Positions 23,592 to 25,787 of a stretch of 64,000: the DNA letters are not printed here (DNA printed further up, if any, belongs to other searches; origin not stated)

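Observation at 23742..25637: Unusual fusion of DAHP synthase (with ferredoxin-like regulatory domain) to prephenate dehydratase + ACT, without chorismate mutase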

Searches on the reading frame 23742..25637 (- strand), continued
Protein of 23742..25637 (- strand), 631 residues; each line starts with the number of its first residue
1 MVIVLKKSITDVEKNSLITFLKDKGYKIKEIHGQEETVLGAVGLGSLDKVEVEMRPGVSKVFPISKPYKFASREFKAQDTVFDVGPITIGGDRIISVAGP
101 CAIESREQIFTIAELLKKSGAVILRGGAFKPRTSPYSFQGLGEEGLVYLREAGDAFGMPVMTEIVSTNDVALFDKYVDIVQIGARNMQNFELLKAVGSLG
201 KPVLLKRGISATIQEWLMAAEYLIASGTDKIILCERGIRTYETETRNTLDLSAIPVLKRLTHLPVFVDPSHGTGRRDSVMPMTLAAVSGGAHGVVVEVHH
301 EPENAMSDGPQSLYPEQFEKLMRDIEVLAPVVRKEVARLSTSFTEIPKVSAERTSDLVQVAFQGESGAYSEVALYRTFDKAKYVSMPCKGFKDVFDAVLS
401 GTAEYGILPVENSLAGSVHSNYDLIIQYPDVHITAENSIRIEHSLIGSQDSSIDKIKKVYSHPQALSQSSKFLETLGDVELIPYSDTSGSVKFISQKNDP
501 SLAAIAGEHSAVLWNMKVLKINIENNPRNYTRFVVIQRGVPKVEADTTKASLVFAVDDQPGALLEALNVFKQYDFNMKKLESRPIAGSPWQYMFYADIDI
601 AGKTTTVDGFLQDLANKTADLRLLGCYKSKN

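Call 5: find_homologous_proteins(query=window:23742-25637:-, max_evalue=1e-10)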
Query window:23742-25637:- (631 aa): 8000 proteins with E <= 1e-10 among 8000 candidates; the best 120 are listed.
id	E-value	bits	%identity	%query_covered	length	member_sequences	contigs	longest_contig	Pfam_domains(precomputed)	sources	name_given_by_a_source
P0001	0.0e+0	1402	100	100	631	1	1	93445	PF03102.21,PF00800.24,PF18152.7,PF00793.27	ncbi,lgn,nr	ncbi:MAG: 3-deoxy-7-phosphoheptulonate synthase [Spirochaetales bacterium]|nr:3-deoxy-7-phosphoheptu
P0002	0.0e+0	1110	79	100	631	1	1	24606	PF03102.21,PF00800.24,PF18152.7,PF00793.27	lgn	-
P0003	0.0e+0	1062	75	100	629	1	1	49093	PF03102.21,PF00800.24,PF18152.7,PF00793.27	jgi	jgi:3-deoxy-7-phosphoheptulonate synthase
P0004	2.2e-256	870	61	100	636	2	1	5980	PF03102.21,PF00800.24,PF18152.7,PF01842.32,PF00793.27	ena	-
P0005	3.5e-254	863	60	100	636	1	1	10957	PF03102.21,PF00800.24,PF18152.7,PF01842.32,PF00793.27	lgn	-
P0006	1.3e-246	838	59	100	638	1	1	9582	PF03102.21,PF00800.24,PF18152.7,PF01842.32,PF00793.27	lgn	-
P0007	1.3e-241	822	58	100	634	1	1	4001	PF03102.21,PF00800.24,PF18152.7,PF01842.32,PF00793.27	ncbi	-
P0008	3.6e-241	820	59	100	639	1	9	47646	PF03102.21,PF00800.24,PF18152.7,PF01842.32,PF00793.27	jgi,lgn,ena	jgi:3-deoxy-7-phosphoheptulonate synthase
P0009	9.0e-241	819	59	100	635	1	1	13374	PF03102.21,PF00800.24,PF18152.7,PF01842.32,PF00793.27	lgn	-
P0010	3.1e-240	817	57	100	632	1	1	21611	PF03102.21,PF00800.24,PF18152.7,PF01842.32,PF00793.27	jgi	jgi:3-deoxy-7-phosphoheptulonate synthase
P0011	4.6e-239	813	59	100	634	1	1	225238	PF03102.21,PF00800.24,PF18152.7,PF00793.27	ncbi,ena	-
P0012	2.8e-238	811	57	100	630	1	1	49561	PF03102.21,PF00800.24,PF18152.7,PF01842.32,PF00793.27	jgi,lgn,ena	-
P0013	4.9e-238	810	58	100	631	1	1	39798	PF03102.21,PF00800.24,PF18152.7,PF00793.27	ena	-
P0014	1.0e-237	809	57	100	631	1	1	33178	PF03102.21,PF00800.24,PF18152.7,PF00793.27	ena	-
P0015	1.1e-237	809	57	100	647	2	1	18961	PF03102.21,PF00800.24,PF18152.7,PF00793.27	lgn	-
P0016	2.5e-237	807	57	100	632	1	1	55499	PF03102.21,PF00800.24,PF18152.7,PF01842.32,PF00793.27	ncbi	-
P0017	6.3e-237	806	58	100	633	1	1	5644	PF03102.21,PF00800.24,PF18152.7,PF01842.32,PF00793.27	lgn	-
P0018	7.3e-237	806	57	100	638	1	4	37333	PF03102.21,PF00800.24,PF18152.7,PF01842.32,PF00793.27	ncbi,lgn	ncbi:MAG: 3-deoxy-7-phosphoheptulonate synthase [Spirochaetales bacterium]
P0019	1.0e-236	805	58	100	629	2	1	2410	PF03102.21,PF00800.24,PF18152.7,PF01842.32,PF00793.27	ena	-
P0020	1.1e-236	805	57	100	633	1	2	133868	PF03102.21,PF00800.24,PF18152.7,PF00793.27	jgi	jgi:3-deoxy-7-phosphoheptulonate synthase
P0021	1.2e-236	805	56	100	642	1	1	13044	PF03102.21,PF00800.24,PF18152.7,PF01842.32,PF00793.27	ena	-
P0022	1.2e-236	805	57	100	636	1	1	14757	PF03102.21,PF00800.24,PF18152.7,PF01842.32,PF00793.27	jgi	jgi:3-deoxy-7-phosphoheptulonate synthase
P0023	1.2e-236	805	57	100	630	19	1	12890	PF03102.21,PF00800.24,PF18152.7,PF01842.32,PF00793.27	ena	-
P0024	1.3e-236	805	58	100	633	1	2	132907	PF03102.21,PF00800.24,PF18152.7,PF01842.32,PF00793.27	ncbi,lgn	ncbi:MAG: 3-deoxy-7-phosphoheptulonate synthase [Spirochaetia bacterium]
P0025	1.4e-236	805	58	100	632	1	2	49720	PF03102.21,PF00800.24,PF18152.7,PF01842.32,PF00793.27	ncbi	-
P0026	3.7e-236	804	59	100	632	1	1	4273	PF03102.21,PF00800.24,PF18152.7,PF00793.27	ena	-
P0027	5.4e-236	803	57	100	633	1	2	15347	PF03102.21,PF00800.24,PF18152.7,PF01842.32,PF00793.27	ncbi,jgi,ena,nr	ncbi:MAG: phospho-2-dehydro-3-deoxyheptonate aldolase [Spirochaetes bacterium]|nr:MAG: phospho-2-deh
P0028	6.0e-236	803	58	100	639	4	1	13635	PF03102.21,PF00800.24,PF18152.7,PF00793.27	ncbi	-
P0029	8.0e-236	803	57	100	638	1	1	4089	PF03102.21,PF00800.24,PF18152.7,PF01842.32,PF00793.27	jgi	-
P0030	1.3e-235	802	57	100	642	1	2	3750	PF03102.21,PF00800.24,PF18152.7,PF00793.27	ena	-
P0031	1.5e-235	802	56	100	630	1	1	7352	PF03102.21,PF00800.24,PF18152.7,PF01842.32,PF00793.27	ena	-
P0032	3.0e-235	801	57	100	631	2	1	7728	PF03102.21,PF00800.24,PF18152.7,PF01842.32,PF00793.27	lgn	-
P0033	3.3e-235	800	58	100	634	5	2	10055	PF03102.21,PF00800.24,PF18152.7,PF01842.32,PF00793.27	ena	-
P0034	4.9e-235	800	57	100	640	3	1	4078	PF03102.21,PF00800.24,PF18152.7,PF00793.27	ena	-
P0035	7.0e-235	799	57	100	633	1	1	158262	PF03102.21,PF00800.24,PF18152.7,PF01842.32,PF00793.27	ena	-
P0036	8.5e-235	799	58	100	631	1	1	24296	PF03102.21,PF00800.24,PF18152.7,PF01842.32,PF00793.27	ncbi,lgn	-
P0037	8.7e-235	799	56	100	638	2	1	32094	PF03102.21,PF00800.24,PF18152.7,PF01842.32,PF00793.27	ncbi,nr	ncbi:MAG: 3-deoxy-7-phosphoheptulonate synthase [Spirochaetaceae bacterium]|nr:MAG: 3-deoxy-7-phosph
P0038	1.3e-234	799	57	100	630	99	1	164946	PF03102.21,PF00800.24,PF18152.7,PF01842.32,PF00793.27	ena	-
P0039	1.5e-234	798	58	100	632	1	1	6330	PF03102.21,PF00800.24,PF18152.7,PF01842.32,PF00793.27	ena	-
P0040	1.8e-234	798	58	100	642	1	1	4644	PF03102.21,PF00800.24,PF18152.7,PF00793.27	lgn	-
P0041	2.2e-234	798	57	100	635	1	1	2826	PF03102.21,PF00800.24,PF18152.7,PF01842.32,PF00793.27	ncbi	-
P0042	2.7e-234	797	56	100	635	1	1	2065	PF03102.21,PF00800.24,PF18152.7,PF01842.32,PF00793.27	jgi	-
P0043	2.8e-234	797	57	100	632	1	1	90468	PF03102.21,PF00800.24,PF18152.7,PF00793.27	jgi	jgi:3-deoxy-7-phosphoheptulonate synthase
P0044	3.3e-234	797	57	100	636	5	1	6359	PF03102.21,PF00800.24,PF18152.7,PF00793.27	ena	-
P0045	3.4e-234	797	57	100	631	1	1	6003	PF03102.21,PF00800.24,PF18152.7,PF00793.27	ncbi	-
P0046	3.9e-234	797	57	100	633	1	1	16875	PF03102.21,PF00800.24,PF18152.7,PF01842.32,PF00793.27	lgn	-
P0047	4.3e-234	797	56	100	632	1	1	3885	PF03102.21,PF00800.24,PF18152.7,PF01842.32,PF00793.27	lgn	-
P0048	4.6e-234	797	58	100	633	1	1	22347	PF03102.21,PF00800.24,PF18152.7,PF01842.32,PF00793.27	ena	-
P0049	4.9e-234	797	56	100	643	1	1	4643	PF03102.21,PF00800.24,PF18152.7,PF01842.32,PF00793.27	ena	-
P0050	4.9e-234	797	56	100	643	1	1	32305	PF03102.21,PF00800.24,PF18152.7,PF01842.32,PF00793.27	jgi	jgi:3-deoxy-7-phosphoheptulonate synthase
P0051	6.8e-234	796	57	100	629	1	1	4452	PF03102.21,PF00800.24,PF18152.7,PF01842.32,PF00793.27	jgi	jgi:3-deoxy-7-phosphoheptulonate synthase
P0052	9.1e-234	796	58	100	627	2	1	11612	PF03102.21,PF00800.24,PF18152.7,PF00793.27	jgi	-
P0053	9.6e-234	796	57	99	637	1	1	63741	PF03102.21,PF00800.24,PF18152.7,PF00793.27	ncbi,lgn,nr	ncbi:MAG: 3-deoxy-7-phosphoheptulonate synthase [Spirochaetales bacterium]|nr:3-deoxy-7-phosphoheptu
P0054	9.8e-234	796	56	100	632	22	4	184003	PF03102.21,PF00800.24,PF18152.7,PF01842.32,PF00793.27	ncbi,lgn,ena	-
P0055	1.1e-233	796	57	100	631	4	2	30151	PF03102.21,PF00800.24,PF18152.7,PF01842.32,PF00793.27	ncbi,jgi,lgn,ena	-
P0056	1.2e-233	795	58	100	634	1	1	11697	PF03102.21,PF00800.24,PF18152.7,PF01842.32,PF00793.27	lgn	-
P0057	1.4e-233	795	58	100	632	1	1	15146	PF03102.21,PF00800.24,PF18152.7,PF00793.27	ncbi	-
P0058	1.4e-233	795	56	100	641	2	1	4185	PF03102.21,PF00800.24,PF18152.7,PF01842.32,PF00793.27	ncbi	ncbi:MAG: 3-deoxy-7-phosphoheptulonate synthase [Spirochaetota bacterium]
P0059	1.5e-233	795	56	99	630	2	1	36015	PF03102.21,PF00800.24,PF18152.7,PF01842.32,PF00793.27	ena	-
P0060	1.5e-233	795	56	100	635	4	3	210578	PF03102.21,PF00800.24,PF18152.7,PF00793.27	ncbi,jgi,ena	jgi:3-deoxy-7-phosphoheptulonate synthase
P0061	2.2e-233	794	56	100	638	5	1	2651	PF03102.21,PF00800.24,PF18152.7,PF01842.32,PF00793.27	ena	-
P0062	2.6e-233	794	57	100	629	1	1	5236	PF03102.21,PF00800.24,PF18152.7,PF01842.32,PF00793.27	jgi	jgi:3-deoxy-7-phosphoheptulonate synthase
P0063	2.8e-233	794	58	100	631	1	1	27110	PF03102.21,PF00800.24,PF18152.7,PF00793.27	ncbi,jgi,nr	ncbi:MAG: 3-deoxy-7-phosphoheptulonate synthase [Spirochaetales bacterium]|jgi:3-deoxy-7-phosphohept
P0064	3.4e-233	794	58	100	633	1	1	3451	PF03102.21,PF00800.24,PF18152.7,PF00793.27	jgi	jgi:3-deoxy-7-phosphoheptulonate synthase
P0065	3.4e-233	794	57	100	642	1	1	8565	PF03102.21,PF00800.24,PF18152.7,PF00793.27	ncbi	-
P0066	3.9e-233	794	57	100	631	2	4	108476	PF03102.21,PF00800.24,PF18152.7,PF00793.27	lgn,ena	-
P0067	3.9e-233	794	56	100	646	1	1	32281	PF03102.21,PF00800.24,PF18152.7,PF01842.32,PF00793.27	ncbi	-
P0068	4.4e-233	793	57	100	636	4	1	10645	PF03102.21,PF00800.24,PF18152.7,PF00793.27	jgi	-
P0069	4.7e-233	793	57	100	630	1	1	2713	PF03102.21,PF00800.24,PF18152.7,PF01842.32,PF00793.27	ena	-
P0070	5.2e-233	793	57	100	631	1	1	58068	PF03102.21,PF00800.24,PF18152.7,PF00793.27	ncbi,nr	ncbi:MAG: 3-deoxy-7-phosphoheptulonate synthase [Spirochaetales bacterium]|nr:3-deoxy-7-phosphoheptu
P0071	5.5e-233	793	56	100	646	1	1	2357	PF03102.21,PF00800.24,PF18152.7,PF01842.32,PF00793.27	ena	-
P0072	8.0e-233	793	58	99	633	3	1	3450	PF03102.21,PF00800.24,PF18152.7,PF00793.27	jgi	-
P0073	1.0e-232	792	57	100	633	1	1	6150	PF03102.21,PF00800.24,PF18152.7,PF00793.27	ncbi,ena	-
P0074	1.0e-232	792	57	100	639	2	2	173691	PF03102.21,PF00800.24,PF18152.7,PF00793.27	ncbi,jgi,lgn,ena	-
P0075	1.3e-232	792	57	100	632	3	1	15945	PF03102.21,PF00800.24,PF18152.7,PF00793.27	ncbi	-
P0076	1.3e-232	792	57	100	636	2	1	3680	PF03102.21,PF00800.24,PF18152.7,PF00793.27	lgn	-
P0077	1.4e-232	792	58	100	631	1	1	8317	PF03102.21,PF00800.24,PF18152.7,PF01842.32,PF00793.27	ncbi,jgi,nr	ncbi:MAG: 3-deoxy-7-phosphoheptulonate synthase [Spirochaetaceae bacterium]|nr:MAG: 3-deoxy-7-phosph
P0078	1.5e-232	792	56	100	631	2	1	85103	PF03102.21,PF00800.24,PF18152.7,PF00793.27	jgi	-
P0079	1.5e-232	792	57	100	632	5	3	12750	PF03102.21,PF00800.24,PF18152.7,PF00793.27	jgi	jgi:3-deoxy-7-phosphoheptulonate synthase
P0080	1.6e-232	792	57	100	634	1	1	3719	PF03102.21,PF00800.24,PF18152.7,PF01842.32,PF00793.27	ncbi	-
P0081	1.8e-232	791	58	100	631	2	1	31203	PF03102.21,PF00800.24,PF18152.7,PF01842.32,PF00793.27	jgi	jgi:3-deoxy-7-phosphoheptulonate synthase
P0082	2.1e-232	791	58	100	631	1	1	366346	PF03102.21,PF00800.24,PF18152.7,PF01842.32,PF00793.27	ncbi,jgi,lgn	-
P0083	2.2e-232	791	56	100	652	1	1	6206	PF03102.21,PF00800.24,PF18152.7,PF00793.27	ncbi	-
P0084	2.5e-232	791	57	100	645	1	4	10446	PF03102.21,PF00800.24,PF18152.7,PF01842.32,PF00793.27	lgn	-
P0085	3.0e-232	791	56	100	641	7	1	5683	PF03102.21,PF00800.24,PF18152.7,PF01842.32,PF00793.27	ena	-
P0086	3.0e-232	791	56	100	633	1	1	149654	PF03102.21,PF00800.24,PF18152.7,PF01842.32,PF00793.27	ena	-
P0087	3.1e-232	791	58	97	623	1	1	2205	PF03102.21,PF00800.24,PF18152.7,PF01842.32,PF00793.27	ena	-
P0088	3.4e-232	791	56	100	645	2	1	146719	PF03102.21,PF00800.24,PF18152.7,PF00793.27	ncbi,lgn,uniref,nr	ncbi:phospho-2-dehydro-3-deoxyheptonate aldolase [Alkalispirochaeta sphaeroplastigenens]|uniref:Phos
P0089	3.4e-232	791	57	100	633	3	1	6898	PF03102.21,PF00800.24,PF18152.7,PF01842.32,PF00793.27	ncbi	ncbi:3-deoxy-7-phosphoheptulonate synthase [Salinispira pacifica]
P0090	4.0e-232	790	57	100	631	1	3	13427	PF03102.21,PF00800.24,PF18152.7,PF01842.32,PF00793.27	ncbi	ncbi:MAG: 3-deoxy-7-phosphoheptulonate synthase [Spirochaetia bacterium]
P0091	4.2e-232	790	58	99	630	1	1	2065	PF03102.21,PF00800.24,PF18152.7,PF01842.32,PF00793.27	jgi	jgi:3-deoxy-7-phosphoheptulonate synthase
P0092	4.3e-232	790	57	100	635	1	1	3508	PF03102.21,PF00800.24,PF18152.7,PF01842.32,PF00793.27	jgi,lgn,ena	-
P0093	4.3e-232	790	56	100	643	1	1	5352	PF03102.21,PF00800.24,PF18152.7,PF01842.32,PF00793.27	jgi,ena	-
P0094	4.7e-232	790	58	99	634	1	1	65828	PF03102.21,PF00800.24,PF18152.7,PF01842.32,PF00793.27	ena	-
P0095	5.1e-232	790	57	100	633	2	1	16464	PF03102.21,PF00800.24,PF18152.7,PF01842.32,PF00793.27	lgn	-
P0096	5.5e-232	790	56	100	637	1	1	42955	PF03102.21,PF00800.24,PF18152.7,PF00793.27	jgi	jgi:3-deoxy-7-phosphoheptulonate synthase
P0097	5.6e-232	790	57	100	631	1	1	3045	PF03102.21,PF00800.24,PF18152.7,PF01842.32,PF00793.27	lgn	-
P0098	8.6e-232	789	56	100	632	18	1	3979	PF03102.21,PF00800.24,PF18152.7,PF01842.32,PF00793.27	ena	-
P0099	9.7e-232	789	57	100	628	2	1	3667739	PF03102.21,PF00800.24,PF18152.7,PF00793.27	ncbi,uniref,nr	ncbi:3-deoxy-7-phosphoheptulonate synthase [Thiospirochaeta perfilievii]|uniref:Prephenate dehydrata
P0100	9.8e-232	789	56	100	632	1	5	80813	PF03102.21,PF00800.24,PF18152.7,PF01842.32,PF00793.27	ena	-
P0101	9.9e-232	789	56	99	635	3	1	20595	PF03102.21,PF00800.24,PF18152.7,PF01842.32,PF00793.27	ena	-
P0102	1.1e-231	789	56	100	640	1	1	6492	PF03102.21,PF00800.24,PF18152.7,PF01842.32,PF00793.27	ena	-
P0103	1.3e-231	789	55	100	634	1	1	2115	PF03102.21,PF00800.24,PF18152.7,PF01842.32,PF00793.27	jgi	-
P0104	1.6e-231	788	57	100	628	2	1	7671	PF03102.21,PF00800.24,PF18152.7,PF00793.27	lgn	-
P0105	1.7e-231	788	58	100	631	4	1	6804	PF03102.21,PF00800.24,PF18152.7,PF00793.27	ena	-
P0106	1.9e-231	788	57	100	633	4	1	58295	PF03102.21,PF00800.24,PF18152.7,PF01842.32,PF00793.27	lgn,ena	-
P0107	2.2e-231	788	57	100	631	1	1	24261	PF03102.21,PF00800.24,PF18152.7,PF00793.27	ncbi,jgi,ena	jgi:3-deoxy-7-phosphoheptulonate synthase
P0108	2.3e-231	788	57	100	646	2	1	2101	PF03102.21,PF00800.24,PF18152.7,PF00793.27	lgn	-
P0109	2.3e-231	788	55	100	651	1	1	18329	PF03102.21,PF00800.24,PF18152.7,PF00793.27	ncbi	ncbi:MAG: 3-deoxy-7-phosphoheptulonate synthase [Spirochaetales bacterium]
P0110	2.4e-231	788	57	100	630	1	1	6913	PF03102.21,PF00800.24,PF18152.7,PF00793.27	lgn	-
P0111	2.9e-231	787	57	99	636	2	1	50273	PF03102.21,PF00800.24,PF18152.7,PF01842.32,PF00793.27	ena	-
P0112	3.5e-231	787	56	100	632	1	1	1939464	PF03102.21,PF00800.24,PF18152.7,PF01842.32,PF00793.27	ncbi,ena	-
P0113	3.7e-231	787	56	100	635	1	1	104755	PF03102.21,PF00800.24,PF18152.7,PF01842.32,PF00793.27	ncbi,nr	ncbi:MAG: 3-deoxy-7-phosphoheptulonate synthase [Spirochaetales bacterium]|nr:3-deoxy-7-phosphoheptu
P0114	3.8e-231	787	56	100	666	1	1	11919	PF03102.21,PF00800.24,PF18152.7,PF01842.32,PF00793.27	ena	-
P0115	4.0e-231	787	56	100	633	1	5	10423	PF03102.21,PF00800.24,PF18152.7,PF01842.32,PF00793.27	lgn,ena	-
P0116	4.1e-231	787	54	100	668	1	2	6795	PF03102.21,PF00800.24,PF18152.7,PF01842.32,PF00793.27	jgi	jgi:3-deoxy-7-phosphoheptulonate synthase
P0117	4.1e-231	787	58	100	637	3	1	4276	PF03102.21,PF00800.24,PF18152.7,PF01842.32,PF00793.27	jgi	-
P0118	4.6e-231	787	55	100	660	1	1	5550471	PF03102.21,PF00800.24,PF18152.7,PF01842.32,PF00793.27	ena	-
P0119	5.7e-231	786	58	100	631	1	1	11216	PF03102.21,PF00800.24,PF18152.7,PF01842.32,PF00793.27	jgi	jgi:3-deoxy-7-phosphoheptulonate synthase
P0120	5.9e-231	786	57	100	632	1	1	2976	PF03102.21,PF00800.24,PF18152.7,PF01842.32,PF00793.27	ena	-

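Call 10: find_encoding_contigs(protein=window:23742-25637:-, flank=10000, max_places=3)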
Protein window:23742-25637:- (631 aa): 1 contig read that carries it; 1 place shown.
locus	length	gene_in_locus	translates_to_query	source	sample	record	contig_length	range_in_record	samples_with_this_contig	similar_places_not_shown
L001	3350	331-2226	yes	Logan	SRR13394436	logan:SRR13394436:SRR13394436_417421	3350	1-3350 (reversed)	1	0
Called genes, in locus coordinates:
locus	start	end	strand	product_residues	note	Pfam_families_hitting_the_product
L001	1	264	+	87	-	?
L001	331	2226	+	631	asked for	PF18152:DAHP_snth_FXD, PF00793:DAHP_synth_1, PF03102:NeuB, PF00800:PDT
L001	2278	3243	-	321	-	-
